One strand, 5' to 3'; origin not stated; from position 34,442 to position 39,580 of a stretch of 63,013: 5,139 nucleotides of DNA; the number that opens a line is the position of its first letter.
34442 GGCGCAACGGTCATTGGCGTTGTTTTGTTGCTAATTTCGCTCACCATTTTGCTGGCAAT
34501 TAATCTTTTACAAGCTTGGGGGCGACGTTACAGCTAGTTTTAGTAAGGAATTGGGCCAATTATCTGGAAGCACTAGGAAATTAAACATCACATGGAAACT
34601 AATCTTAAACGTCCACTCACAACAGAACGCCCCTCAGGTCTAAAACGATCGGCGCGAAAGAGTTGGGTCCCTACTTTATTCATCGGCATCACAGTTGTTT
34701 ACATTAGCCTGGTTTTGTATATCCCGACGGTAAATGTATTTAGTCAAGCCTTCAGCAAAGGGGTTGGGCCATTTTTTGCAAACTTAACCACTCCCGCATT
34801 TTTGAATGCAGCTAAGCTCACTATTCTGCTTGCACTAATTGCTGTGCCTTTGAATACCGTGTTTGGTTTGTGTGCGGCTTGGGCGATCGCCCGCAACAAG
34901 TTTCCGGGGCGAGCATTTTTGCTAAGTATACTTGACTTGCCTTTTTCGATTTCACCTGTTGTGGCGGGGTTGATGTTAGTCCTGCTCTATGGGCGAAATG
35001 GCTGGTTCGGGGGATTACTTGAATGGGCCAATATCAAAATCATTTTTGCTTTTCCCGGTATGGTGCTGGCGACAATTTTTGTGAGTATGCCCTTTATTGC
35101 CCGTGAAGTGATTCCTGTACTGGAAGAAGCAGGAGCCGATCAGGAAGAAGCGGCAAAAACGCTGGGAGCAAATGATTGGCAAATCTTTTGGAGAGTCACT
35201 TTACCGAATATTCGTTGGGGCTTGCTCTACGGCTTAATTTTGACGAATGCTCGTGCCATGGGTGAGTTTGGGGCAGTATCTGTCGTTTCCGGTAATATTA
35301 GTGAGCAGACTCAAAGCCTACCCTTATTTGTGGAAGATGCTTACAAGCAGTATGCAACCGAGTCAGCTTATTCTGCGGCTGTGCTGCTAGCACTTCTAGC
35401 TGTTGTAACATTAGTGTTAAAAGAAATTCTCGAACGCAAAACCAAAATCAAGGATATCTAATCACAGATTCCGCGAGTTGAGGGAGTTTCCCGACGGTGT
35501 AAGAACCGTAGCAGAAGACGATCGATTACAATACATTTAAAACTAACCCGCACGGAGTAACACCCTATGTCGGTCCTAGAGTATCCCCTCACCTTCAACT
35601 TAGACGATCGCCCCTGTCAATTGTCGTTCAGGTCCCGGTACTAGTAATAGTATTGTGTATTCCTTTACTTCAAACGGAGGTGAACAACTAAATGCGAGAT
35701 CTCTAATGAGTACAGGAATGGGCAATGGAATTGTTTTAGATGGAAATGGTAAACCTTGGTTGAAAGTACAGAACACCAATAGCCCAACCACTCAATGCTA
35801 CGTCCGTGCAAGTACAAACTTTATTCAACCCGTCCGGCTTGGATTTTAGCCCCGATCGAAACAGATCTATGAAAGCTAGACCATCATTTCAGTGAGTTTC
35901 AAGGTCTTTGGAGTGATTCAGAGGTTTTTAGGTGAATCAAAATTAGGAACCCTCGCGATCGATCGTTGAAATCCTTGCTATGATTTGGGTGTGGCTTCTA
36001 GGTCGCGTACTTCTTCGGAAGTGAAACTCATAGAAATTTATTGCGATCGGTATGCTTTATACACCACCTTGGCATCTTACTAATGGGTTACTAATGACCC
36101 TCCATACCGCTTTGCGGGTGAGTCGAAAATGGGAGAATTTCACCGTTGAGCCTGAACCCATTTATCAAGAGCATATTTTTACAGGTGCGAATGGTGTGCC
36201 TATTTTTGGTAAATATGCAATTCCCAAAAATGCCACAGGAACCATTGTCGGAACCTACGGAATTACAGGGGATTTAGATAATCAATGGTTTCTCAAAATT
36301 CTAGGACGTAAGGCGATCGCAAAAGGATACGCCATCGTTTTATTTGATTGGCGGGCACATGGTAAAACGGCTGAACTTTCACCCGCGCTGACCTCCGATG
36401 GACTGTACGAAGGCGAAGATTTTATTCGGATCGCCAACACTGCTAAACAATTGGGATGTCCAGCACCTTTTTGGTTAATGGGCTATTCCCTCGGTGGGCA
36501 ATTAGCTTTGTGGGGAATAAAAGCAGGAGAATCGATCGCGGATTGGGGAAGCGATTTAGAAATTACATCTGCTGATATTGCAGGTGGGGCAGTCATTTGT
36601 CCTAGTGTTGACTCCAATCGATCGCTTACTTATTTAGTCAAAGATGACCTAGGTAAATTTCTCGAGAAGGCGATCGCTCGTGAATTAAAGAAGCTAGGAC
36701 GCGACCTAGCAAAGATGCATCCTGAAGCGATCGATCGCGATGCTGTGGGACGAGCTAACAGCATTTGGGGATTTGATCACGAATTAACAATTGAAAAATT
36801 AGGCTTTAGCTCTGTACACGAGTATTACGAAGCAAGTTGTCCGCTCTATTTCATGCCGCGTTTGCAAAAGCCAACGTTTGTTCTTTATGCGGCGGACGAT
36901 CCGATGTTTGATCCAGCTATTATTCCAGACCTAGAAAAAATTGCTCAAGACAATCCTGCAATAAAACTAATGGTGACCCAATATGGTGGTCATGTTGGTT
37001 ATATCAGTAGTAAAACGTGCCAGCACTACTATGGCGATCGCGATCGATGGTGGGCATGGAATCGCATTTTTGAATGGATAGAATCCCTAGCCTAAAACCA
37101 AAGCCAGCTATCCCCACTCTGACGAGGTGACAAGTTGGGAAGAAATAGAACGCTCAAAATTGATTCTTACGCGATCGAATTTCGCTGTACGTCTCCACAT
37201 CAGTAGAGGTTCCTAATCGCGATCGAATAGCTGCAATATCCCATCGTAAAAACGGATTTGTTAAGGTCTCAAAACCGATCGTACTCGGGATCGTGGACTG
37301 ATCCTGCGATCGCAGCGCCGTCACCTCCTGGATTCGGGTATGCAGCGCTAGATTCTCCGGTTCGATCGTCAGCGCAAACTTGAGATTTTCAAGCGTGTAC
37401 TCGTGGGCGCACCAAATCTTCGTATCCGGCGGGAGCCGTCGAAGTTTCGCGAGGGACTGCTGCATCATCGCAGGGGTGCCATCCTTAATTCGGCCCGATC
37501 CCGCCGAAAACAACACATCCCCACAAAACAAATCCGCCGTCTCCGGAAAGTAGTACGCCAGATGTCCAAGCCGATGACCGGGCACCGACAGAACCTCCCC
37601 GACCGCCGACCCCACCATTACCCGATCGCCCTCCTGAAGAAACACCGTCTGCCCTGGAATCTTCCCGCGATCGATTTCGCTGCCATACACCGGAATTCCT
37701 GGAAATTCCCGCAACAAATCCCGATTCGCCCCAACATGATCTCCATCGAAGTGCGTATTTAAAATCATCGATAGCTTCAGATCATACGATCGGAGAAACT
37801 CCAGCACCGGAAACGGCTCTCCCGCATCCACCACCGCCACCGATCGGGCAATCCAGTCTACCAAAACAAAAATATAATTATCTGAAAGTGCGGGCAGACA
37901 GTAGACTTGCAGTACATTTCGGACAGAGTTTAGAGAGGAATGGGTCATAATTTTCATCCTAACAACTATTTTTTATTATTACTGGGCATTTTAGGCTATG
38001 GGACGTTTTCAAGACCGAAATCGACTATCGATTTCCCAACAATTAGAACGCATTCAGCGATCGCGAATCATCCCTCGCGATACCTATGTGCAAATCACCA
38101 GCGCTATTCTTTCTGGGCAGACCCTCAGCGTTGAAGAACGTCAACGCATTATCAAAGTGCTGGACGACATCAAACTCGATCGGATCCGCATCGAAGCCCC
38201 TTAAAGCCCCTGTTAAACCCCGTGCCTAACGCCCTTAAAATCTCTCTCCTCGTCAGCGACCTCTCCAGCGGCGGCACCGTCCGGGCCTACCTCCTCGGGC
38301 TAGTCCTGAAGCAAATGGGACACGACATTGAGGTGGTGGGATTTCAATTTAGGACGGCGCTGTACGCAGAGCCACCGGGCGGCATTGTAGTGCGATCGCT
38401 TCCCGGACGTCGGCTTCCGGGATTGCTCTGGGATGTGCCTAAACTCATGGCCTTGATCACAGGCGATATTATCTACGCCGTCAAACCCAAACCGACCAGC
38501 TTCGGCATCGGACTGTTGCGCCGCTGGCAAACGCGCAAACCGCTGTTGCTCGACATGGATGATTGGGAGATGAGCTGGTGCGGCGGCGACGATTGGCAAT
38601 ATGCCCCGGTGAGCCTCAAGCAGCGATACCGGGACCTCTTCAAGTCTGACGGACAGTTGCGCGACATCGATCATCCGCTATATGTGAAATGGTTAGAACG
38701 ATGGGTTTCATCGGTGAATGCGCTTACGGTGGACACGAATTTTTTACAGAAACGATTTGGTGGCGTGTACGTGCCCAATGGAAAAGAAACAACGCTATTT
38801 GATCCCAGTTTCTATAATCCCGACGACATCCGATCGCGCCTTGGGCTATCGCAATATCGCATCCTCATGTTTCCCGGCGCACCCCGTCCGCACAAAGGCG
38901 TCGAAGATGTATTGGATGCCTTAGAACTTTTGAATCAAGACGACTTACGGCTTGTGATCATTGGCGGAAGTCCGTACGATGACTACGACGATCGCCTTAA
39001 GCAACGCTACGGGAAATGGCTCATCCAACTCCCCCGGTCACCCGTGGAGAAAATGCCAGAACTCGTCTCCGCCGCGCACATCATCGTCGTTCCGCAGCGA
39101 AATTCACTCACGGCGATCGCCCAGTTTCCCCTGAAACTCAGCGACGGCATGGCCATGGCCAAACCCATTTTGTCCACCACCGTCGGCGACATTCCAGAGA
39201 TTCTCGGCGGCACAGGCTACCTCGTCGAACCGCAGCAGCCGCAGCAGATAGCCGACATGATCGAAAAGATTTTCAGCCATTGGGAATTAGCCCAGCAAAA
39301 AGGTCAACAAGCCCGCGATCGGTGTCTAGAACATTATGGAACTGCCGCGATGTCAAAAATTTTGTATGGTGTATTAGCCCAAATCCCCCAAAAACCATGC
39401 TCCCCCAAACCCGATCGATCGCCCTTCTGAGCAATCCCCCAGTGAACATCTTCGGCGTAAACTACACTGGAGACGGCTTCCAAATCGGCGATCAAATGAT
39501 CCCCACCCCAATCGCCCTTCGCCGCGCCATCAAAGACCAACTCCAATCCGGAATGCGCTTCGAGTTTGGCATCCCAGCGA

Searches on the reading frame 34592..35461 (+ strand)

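Call 44: search_protein_families(library=pfam, proteins=[window:34592-35461:+], max_evalue=0.00001)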
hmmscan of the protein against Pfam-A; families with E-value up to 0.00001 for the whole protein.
window:34592-35461:+ (289 aa): 1 family
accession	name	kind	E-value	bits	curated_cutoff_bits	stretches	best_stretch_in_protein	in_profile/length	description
PF00528.27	BPD_transp_1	-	7.8e-19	68.6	26.4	1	90-285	3-183/184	Binding-protein-dependent transport system inner membrane component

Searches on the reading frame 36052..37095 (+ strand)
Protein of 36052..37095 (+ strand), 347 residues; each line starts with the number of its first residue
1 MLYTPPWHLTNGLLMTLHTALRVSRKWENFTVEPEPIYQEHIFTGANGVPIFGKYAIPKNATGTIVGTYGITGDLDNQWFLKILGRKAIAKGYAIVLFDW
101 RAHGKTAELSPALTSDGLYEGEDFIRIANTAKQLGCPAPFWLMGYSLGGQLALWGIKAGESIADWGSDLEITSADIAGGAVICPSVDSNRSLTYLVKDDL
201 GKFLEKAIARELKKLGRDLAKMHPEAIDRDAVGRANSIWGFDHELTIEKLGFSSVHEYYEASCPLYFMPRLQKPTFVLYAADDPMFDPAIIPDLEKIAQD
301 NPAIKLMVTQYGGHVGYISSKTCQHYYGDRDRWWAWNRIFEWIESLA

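Call 44: search_protein_families(library=pfam, proteins=[window:36052-37095:+], max_evalue=0.00001)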
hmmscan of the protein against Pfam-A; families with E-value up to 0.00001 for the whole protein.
window:36052-37095:+ (347 aa): 2 families
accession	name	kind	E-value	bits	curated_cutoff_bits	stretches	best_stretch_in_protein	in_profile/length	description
PF00561.26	Abhydrolase_1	-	1.2e-13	51.8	25.8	1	70-153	8-84/245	alpha/beta hydrolase fold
PF12697.13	Abhydrolase_6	-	9.9e-09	36.6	26.3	1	86-317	21-207/217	Alpha/beta hydrolase family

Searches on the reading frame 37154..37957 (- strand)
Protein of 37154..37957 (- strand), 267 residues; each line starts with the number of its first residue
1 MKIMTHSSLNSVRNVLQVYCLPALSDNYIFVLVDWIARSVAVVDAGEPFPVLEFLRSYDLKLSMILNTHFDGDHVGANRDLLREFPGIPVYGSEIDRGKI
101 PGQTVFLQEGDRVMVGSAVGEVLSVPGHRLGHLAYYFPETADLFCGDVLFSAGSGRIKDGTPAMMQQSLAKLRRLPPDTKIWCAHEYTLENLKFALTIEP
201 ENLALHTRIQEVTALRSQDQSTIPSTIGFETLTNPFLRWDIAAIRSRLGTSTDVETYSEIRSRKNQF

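Call 44: search_protein_families(library=pfam, proteins=[window:37154-37957:-], max_evalue=0.00001)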
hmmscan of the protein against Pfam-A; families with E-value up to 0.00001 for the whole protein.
window:37154-37957:- (267 aa): 2 families
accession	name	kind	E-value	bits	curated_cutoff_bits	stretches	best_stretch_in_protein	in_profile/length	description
PF16123.11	HAGH_C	-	1.2e-25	90.2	25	1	186-267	1-83/83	Hydroxyacylglutathione hydrolase C-terminus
PF00753.33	Lactamase_B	-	4.8e-15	56.4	22.7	1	36-185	13-196/196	Metallo-beta-lactamase superfamily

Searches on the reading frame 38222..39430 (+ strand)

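Call 44: search_protein_families(library=pfam, proteins=[window:38222-39430:+], max_evalue=0.00001)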
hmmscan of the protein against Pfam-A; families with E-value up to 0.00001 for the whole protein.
window:38222-39430:+ (402 aa): 2 families
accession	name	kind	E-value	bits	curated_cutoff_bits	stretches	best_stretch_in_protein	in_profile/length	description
PF00534.26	Glycos_transf_1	-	1.5e-20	73.9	26.4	1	206-366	8-171/172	Glycosyl transferases group 1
PF13692.12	Glyco_trans_1_4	-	5e-20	72.7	27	1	214-351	3-140/142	Glycosyl transferases group 1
